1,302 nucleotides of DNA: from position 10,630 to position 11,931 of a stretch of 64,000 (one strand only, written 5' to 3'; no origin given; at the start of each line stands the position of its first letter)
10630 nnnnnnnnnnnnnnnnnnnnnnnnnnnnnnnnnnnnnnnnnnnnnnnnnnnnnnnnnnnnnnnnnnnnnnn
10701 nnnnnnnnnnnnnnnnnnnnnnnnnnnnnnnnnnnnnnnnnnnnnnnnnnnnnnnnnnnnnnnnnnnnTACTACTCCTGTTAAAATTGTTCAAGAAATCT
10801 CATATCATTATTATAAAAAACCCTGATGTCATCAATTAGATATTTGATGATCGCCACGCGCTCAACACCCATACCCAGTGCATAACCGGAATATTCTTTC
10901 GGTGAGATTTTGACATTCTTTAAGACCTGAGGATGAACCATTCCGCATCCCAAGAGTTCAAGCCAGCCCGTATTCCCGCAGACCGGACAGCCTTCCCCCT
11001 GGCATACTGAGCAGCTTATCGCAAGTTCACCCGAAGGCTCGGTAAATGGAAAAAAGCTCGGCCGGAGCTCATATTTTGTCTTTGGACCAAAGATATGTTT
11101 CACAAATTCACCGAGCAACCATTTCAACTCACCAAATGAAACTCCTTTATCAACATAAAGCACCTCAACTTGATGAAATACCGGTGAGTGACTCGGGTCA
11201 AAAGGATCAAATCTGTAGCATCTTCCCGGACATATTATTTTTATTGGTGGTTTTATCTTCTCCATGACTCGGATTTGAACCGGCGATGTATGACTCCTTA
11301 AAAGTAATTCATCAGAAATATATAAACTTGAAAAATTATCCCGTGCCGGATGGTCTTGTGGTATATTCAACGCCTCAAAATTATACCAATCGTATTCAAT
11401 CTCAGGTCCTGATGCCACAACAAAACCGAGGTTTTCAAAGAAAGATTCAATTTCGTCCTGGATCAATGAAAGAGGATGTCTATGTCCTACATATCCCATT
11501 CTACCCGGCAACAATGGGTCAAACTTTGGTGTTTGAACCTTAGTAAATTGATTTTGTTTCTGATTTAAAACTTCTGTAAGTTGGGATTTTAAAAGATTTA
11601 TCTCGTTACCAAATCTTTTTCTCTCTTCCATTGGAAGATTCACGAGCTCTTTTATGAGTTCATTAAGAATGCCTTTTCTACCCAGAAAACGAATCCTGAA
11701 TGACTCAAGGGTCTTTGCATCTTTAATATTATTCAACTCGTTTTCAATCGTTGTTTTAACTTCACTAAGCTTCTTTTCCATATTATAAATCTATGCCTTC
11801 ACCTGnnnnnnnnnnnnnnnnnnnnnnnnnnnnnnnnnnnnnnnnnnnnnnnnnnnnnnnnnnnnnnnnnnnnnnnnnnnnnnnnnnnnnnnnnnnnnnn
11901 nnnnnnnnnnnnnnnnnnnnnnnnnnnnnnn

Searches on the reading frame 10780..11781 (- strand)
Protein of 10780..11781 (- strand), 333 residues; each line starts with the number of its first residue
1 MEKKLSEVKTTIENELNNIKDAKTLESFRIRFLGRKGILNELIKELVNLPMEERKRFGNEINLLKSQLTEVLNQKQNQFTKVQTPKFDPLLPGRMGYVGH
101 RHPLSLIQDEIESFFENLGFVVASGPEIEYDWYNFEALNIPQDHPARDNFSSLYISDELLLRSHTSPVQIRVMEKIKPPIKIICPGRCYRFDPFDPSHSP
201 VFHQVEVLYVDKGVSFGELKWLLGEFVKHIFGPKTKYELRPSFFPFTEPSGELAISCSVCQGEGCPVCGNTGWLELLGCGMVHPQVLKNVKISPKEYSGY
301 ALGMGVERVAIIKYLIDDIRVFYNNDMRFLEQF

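Call 73: search_protein_families(library=ncbifam, proteins=[window:10780-11781:-], max_evalue=1e-45)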
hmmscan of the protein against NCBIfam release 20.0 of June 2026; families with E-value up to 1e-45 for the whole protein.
window:10780-11781:- (333 aa): 2 families
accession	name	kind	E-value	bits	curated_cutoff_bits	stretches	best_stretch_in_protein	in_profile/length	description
TIGR00468.1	pheS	equivalog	8.2e-87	291.5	237.45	1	41-333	4-322/324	phenylalanine--tRNA ligase subunit alpha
NF003210.0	PRK04172.1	equivalog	3.6e-52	177.8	350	0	155-332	328-490/496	phenylalanine--tRNA ligase subunit alpha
